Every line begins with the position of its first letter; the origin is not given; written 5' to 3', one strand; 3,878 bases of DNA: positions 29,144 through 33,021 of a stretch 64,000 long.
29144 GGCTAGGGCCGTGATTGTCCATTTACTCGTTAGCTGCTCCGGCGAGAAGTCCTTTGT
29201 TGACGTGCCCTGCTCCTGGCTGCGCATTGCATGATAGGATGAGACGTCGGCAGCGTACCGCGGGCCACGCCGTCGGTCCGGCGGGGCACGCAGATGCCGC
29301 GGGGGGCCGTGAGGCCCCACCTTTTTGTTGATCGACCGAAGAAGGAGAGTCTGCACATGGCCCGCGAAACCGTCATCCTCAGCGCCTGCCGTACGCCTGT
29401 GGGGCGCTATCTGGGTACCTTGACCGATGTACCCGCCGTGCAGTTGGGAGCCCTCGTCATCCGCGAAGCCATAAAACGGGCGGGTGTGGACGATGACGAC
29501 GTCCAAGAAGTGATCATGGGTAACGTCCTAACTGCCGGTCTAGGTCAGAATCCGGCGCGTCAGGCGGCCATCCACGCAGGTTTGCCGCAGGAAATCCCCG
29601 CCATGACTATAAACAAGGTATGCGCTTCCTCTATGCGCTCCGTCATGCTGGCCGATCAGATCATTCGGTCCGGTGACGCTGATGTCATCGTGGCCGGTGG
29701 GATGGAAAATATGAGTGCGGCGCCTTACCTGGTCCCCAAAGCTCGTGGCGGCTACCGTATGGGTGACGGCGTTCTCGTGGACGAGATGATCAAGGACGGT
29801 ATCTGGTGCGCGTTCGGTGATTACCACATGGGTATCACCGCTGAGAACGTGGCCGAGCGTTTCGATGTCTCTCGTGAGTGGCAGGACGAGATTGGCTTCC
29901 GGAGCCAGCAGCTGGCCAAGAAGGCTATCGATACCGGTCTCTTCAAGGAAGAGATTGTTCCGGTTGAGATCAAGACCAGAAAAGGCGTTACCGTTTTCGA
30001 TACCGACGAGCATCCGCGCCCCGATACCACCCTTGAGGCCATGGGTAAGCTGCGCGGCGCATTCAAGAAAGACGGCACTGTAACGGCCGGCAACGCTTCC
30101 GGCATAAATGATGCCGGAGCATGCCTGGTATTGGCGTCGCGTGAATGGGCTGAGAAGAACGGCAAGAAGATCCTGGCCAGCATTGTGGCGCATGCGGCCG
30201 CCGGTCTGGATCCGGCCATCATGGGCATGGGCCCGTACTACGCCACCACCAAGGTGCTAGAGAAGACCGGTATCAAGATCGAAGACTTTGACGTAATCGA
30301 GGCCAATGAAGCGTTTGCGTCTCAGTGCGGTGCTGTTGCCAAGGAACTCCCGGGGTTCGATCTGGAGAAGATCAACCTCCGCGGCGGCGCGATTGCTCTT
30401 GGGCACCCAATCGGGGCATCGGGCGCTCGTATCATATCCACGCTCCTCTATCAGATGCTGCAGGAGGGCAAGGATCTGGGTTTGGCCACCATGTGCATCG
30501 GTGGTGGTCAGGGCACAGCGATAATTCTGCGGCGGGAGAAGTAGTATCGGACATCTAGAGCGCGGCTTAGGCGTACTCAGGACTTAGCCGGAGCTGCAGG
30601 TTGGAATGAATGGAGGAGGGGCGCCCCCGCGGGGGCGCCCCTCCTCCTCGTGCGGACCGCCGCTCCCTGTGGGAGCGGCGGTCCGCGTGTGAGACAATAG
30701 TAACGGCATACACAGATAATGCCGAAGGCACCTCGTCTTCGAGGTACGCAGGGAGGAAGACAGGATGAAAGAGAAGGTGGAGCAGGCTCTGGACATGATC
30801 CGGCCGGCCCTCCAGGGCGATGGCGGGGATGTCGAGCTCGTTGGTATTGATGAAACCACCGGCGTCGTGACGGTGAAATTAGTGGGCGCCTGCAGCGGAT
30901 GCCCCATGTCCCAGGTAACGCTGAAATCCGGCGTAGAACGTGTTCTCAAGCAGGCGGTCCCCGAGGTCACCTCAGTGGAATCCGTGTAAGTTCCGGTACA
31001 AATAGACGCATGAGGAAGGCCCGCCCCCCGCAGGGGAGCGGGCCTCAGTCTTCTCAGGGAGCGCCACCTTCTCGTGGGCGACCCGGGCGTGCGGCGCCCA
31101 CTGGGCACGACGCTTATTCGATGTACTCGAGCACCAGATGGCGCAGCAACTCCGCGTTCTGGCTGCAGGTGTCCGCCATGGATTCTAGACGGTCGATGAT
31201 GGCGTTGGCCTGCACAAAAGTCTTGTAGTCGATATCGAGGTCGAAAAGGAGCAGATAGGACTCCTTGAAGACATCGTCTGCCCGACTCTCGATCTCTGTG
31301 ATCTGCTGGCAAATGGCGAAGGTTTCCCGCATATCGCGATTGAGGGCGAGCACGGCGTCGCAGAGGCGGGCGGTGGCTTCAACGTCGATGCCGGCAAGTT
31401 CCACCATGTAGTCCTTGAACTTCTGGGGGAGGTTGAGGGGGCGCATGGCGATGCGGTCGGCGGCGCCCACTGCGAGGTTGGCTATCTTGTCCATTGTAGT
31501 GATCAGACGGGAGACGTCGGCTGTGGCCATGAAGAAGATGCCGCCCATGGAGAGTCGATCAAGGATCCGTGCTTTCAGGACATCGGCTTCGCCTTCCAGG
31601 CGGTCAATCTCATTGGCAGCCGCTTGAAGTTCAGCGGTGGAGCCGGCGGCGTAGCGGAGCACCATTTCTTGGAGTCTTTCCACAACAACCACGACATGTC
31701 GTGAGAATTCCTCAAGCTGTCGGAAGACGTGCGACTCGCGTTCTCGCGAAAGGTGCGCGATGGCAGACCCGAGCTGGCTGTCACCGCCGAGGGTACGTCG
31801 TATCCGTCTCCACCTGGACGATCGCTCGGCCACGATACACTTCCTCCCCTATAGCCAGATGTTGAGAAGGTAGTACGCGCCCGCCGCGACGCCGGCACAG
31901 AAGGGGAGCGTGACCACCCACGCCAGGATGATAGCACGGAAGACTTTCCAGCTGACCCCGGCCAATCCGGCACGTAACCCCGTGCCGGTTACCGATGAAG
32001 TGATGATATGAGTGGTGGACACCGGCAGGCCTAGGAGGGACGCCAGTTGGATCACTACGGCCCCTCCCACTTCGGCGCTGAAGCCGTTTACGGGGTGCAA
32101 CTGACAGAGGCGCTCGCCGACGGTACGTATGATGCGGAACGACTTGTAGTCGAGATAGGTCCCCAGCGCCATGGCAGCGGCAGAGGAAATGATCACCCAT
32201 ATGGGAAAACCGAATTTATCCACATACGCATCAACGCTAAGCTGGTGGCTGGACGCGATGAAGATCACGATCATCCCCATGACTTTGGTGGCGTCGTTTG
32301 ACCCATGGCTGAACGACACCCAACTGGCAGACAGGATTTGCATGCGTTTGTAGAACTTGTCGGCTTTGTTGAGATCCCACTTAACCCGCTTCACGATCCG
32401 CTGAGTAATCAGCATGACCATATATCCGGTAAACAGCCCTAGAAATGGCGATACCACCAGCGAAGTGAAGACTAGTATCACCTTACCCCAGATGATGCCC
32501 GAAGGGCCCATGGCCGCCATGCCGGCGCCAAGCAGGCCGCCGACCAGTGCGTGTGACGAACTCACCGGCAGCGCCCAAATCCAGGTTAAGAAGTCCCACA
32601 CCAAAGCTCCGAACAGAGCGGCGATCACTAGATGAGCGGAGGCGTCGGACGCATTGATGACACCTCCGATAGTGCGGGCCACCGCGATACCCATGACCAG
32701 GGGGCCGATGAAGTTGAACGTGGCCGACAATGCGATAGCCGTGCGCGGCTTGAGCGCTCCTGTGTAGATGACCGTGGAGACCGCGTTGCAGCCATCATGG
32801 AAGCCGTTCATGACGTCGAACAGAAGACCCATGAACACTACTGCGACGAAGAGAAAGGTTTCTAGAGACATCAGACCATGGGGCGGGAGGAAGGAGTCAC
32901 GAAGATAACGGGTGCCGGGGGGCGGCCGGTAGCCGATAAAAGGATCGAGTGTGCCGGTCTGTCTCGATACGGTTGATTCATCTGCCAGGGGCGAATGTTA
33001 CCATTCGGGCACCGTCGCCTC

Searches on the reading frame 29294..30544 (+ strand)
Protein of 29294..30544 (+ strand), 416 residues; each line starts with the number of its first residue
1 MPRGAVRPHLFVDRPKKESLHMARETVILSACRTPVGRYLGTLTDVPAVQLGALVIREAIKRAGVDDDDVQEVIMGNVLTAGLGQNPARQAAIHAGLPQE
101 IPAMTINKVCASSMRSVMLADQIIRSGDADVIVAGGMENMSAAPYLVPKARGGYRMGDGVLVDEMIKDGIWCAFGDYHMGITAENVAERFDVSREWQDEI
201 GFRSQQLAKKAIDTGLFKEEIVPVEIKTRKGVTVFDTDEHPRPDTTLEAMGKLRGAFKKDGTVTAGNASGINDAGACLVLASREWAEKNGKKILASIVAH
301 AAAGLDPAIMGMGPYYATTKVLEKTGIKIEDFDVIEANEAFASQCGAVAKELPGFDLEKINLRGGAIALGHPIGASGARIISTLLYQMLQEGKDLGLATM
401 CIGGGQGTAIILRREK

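Call 80: search_protein_families(library=pfam, proteins=[window:29294-30544:+], max_evalue=0.00001)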
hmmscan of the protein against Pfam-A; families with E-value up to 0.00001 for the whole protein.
window:29294-30544:+ (416 aa): 3 families
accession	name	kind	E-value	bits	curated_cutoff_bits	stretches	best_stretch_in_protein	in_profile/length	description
PF00108.29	Thiolase_N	-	1.8e-101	339.4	26.4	1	27-283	2-259/260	Thiolase, N-terminal domain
PF02803.24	Thiolase_C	-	4e-47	159.3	27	1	292-413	2-122/123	Thiolase, C-terminal domain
PF00109.32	ketoacyl-synt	-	3.6e-07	30.5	20.8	0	102-140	166-204/252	Beta-ketoacyl synthase, N-terminal domain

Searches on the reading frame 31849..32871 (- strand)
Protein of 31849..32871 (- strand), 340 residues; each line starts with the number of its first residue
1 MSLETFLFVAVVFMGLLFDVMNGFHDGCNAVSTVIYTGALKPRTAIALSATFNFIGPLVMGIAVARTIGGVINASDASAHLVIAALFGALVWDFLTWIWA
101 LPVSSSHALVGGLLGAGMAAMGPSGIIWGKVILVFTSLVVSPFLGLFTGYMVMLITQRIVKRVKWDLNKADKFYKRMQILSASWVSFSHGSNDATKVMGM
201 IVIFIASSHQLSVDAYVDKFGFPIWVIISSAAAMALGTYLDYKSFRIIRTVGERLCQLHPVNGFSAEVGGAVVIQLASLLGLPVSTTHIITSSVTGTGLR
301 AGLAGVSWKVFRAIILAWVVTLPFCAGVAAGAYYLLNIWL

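Call 80: search_protein_families(library=pfam, proteins=[window:31849-32871:-], max_evalue=0.00001)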
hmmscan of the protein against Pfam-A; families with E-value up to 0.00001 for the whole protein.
window:31849-32871:- (340 aa): 1 family
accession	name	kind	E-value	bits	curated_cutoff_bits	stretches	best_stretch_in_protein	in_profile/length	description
PF01384.25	PHO4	-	2.9e-85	286.8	33.7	1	22-329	1-350/350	Phosphate transporter family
